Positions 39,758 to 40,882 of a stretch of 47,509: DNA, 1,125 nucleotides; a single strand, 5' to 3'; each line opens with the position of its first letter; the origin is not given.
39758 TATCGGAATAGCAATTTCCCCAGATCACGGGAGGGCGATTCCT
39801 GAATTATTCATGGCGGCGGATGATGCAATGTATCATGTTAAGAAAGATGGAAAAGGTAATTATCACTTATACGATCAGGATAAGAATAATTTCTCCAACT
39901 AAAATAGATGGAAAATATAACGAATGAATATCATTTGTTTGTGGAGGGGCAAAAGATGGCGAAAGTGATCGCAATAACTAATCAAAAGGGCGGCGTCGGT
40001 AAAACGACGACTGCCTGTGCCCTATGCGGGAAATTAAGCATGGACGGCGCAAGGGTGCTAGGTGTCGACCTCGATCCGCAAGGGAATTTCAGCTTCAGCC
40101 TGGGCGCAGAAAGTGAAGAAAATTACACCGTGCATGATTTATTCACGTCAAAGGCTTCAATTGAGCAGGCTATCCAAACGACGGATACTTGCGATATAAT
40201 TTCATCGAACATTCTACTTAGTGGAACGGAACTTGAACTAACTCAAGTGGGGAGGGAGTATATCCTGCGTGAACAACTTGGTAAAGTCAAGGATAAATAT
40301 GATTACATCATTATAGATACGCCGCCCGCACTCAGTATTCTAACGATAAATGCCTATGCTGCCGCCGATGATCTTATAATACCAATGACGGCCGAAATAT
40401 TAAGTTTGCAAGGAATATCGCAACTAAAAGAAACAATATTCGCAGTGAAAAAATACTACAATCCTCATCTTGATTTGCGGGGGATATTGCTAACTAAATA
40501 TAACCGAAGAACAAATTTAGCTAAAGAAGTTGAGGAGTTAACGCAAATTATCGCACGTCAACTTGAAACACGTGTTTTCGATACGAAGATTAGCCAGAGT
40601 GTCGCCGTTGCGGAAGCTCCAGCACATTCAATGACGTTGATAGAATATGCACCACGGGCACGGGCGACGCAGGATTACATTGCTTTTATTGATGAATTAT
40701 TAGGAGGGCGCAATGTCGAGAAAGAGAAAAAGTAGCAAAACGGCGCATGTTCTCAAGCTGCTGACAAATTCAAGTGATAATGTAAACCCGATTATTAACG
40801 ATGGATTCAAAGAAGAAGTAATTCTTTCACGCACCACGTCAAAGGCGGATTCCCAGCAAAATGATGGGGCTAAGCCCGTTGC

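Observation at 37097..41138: Compact c-di-GMP module (PilZ, sensor diguanylate cyclase, orphan ParA, ComFB) placed directly upstream of the flagellar flgB operon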

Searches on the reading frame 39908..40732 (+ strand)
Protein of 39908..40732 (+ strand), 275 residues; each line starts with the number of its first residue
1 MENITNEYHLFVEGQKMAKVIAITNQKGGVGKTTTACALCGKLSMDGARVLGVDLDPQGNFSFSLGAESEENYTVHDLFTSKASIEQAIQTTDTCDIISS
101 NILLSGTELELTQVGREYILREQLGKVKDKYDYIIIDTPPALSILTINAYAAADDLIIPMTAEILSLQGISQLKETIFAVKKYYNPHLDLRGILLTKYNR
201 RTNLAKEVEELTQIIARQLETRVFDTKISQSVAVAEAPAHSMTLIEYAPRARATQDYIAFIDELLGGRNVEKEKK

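Call 3: search_protein_families(library=pfam, proteins=[window:39908-40732:+], max_evalue=0.1)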
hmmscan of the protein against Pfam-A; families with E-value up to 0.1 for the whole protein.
window:39908-40732:+ (275 aa): 13 families
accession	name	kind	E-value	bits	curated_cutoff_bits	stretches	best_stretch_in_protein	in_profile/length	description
PF13614.12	AAA_31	-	9.3e-55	185.7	27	1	18-189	1-176/177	AAA domain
PF01656.29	CbiA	-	4.9e-29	101.3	25.4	1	21-243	1-124/125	CobQ/CobB/MinD/ParA nucleotide binding domain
PF09140.17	MipZ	-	5.4e-13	49.3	20.7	1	20-182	2-151/262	ATPase MipZ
PF06564.18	CBP_BcsQ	-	4.4e-11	43.2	21.3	1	19-256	2-225/234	Cellulose biosynthesis protein BcsQ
PF10609.15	ParA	-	8.7e-10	38.9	27.1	1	17-168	2-151/246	NUBPL iron-transfer P-loop NTPase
PF00142.24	Fer4_NifH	-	9.5e-10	38.8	25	1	26-263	7-243/271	4Fe-4S iron sulfur cluster binding proteins, NifH/frxC family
PF02374.21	ArsA_ATPase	-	5.3e-09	36.1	24.3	1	26-141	8-135/305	Anion-transporting ATPase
PF07015.17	VirC1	-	0.00084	19.2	24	1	19-52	2-35/231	VirC1 protein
PF20720.3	nSTAND3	-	0.0035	17.5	27.2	1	7-84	6-80/155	Novel STAND NTPase 3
PF00004.35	AAA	-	0.0091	16.9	21.2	0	29-57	8-36/131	ATPase family associated with various cellular activities (AAA)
PF03029.23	ATP_bind_1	-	0.018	15.3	27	1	29-139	6-99/240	Conserved hypothetical ATP binding protein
PF16575.11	CLP1_P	-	0.078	13.2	26.6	0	29-61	4-37/188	mRNA cleavage and polyadenylation factor CLP1 P-loop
PF20019.4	VMAP-M20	-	0.087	13.4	27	0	187-240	23-74/129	vWA-MoxR associated protein middle region 20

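Call 4: search_protein_families(library=ncbifam, proteins=[window:39908-40732:+], max_evalue=0.1)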
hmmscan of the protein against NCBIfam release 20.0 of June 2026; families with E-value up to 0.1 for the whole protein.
window:39908-40732:+ (275 aa): 34 families (the best 25 are shown)
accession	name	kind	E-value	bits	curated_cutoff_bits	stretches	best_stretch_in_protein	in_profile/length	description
NF041546.1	ParA_partition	equivalog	1e-31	110.1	180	2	108-263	55-203/203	ParA family partition ATPase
TIGR03453.1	partition_RepA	equivalog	2.4e-29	102.4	348.45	1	13-252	99-358/387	plasmid partitioning protein RepA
TIGR01969.1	minD_arch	subfamily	9.3e-25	87.2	201.75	1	20-269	2-235/251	cell division ATPase MinD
TIGR03371.1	cellulose_yhjQ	equivalog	1.3e-23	83.8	157.85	1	19-257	2-234/246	cellulose biosynthesis protein BcsQ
NF010443.0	PRK13869.1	subfamily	5.3e-22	78.1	446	1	14-250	117-373/405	plasmid-partitioning protein RepA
NF041283.1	PrgP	equivalog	6.8e-19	68.3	400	1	17-234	1-228/297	ParA superfamily DNA segregation protein PrgP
TIGR01968.1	minD_bact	equivalog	1.2e-17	64.1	212.9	1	18-169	1-150/261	septum site-determining protein MinD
NF010259.0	PRK13705.1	equivalog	1.2e-15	57.3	725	1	16-200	104-306/388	plasmid-partitioning protein SopA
TIGR01007.1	eps_fam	subfamily_domain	3.8e-12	46.2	108.05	1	16-162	16-160/204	polysaccharide biosynthesis tyrosine autokinase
NF008079.0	PRK10818.1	equivalog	1.5e-11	44.1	508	1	17-219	1-207/270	septum site-determining protein MinD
NF009701.0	PRK13230.1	subfamily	6e-11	41.9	350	2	26-92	8-73/291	nitrogenase reductase-like protein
TIGR01287.1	nifH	equivalog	1.9e-10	40.5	394.35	1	26-260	7-240/275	nitrogenase iron protein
NF053621.1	ATPseBagBMYCTU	equivalog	1.9e-09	37.1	521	2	21-73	14-66/371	ATPase BagB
NF033200.1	F430_CfbC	exception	2.6e-08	33.5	402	1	21-268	3-242/260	Ni-sirohydrochlorin a,c-diamide reductive cyclase ATP-dependent reductase subunit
TIGR00345.1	GET3_arsA_TRC40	subfamily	6.8e-08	32.4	135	1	27-155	5-150/299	TRC40/GET3/ArsA family transport-energizing ATPase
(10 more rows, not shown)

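Call 17: search_solved_structures(query=window:39956-40732:+, max_evalue=0.001, show_alignments=1)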
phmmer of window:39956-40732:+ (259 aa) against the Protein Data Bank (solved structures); distinct sequences matched with E-value up to 0.001: 62 (the best 60 are shown).
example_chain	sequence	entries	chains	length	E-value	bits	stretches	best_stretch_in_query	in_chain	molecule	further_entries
8ray_B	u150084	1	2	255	3.4e-46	161.2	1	2-249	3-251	ParA family protein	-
4pfs_A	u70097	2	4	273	7.6e-42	146.9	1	1-249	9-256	Cobyrinic Acid a,c-diamide synthase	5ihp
5if9_A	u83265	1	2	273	1.4e-41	146.1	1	2-249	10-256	Cobyrinic Acid a,c-diamide synthase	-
1wcv_1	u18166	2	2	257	3.7e-41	144.7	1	4-249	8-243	SEGREGATION PROTEIN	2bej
2bek_A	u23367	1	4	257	4.9e-40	141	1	4-249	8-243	SEGREGATION PROTEIN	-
6iub_A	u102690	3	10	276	2.6e-35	125.6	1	1-241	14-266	SpoOJ regulator (Soj)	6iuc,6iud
8jmj_A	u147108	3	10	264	2.9e-34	122.1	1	1-241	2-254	SpoOJ regulator (Soj)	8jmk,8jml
6non_A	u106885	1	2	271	1.6e-17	67.4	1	3-164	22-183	Cobyrinic acid ac-diamide synthase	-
6noo_A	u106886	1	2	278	1.7e-17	67.3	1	3-164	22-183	Maintenance of carboxysome positioning A protein, MCDA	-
3k9g_A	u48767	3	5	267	2e-17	67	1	3-166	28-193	PF-32 protein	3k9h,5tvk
6nop_B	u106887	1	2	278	2.2e-16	63.6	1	3-164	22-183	Cobyrinic acid ac-diamide synthase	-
1g3q_A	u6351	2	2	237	8.2e-16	61.7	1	1-247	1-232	CELL DIVISION INHIBITOR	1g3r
1ion_A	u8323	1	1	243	8.9e-16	61.6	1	1-248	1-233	PROBABLE CELL DIVISION INHIBITOR MIND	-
7dut_A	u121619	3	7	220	2.4e-14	56.9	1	4-166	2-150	SOJ protein (Soj)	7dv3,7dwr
6riq_C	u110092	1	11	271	6.3e-12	49.1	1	1-251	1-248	Site-determining protein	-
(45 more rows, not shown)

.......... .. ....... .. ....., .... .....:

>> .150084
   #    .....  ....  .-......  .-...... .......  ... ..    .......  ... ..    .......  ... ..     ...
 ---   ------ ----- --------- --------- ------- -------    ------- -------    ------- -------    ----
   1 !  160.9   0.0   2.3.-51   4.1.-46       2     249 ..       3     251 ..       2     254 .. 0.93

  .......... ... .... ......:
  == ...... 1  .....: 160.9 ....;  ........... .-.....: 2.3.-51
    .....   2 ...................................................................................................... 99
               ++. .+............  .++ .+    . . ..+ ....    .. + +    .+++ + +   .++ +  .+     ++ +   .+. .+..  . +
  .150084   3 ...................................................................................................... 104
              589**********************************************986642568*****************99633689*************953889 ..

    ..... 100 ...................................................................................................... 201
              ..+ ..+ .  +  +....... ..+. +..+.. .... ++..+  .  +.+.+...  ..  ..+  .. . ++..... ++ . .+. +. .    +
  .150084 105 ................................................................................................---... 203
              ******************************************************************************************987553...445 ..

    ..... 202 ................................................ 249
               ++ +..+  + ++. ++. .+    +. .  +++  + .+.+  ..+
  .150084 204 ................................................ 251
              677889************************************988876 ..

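Call 84: search_protein_families(library=padloc, proteins=[window:39956-40732:+], max_evalue=0.001)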
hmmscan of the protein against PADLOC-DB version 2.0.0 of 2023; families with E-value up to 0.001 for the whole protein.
window:39956-40732:+ (259 aa): 1 family
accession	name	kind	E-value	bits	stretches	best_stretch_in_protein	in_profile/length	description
PDLC04559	PDC-M28B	-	9.9e-06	22.9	1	5-40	131-166/438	-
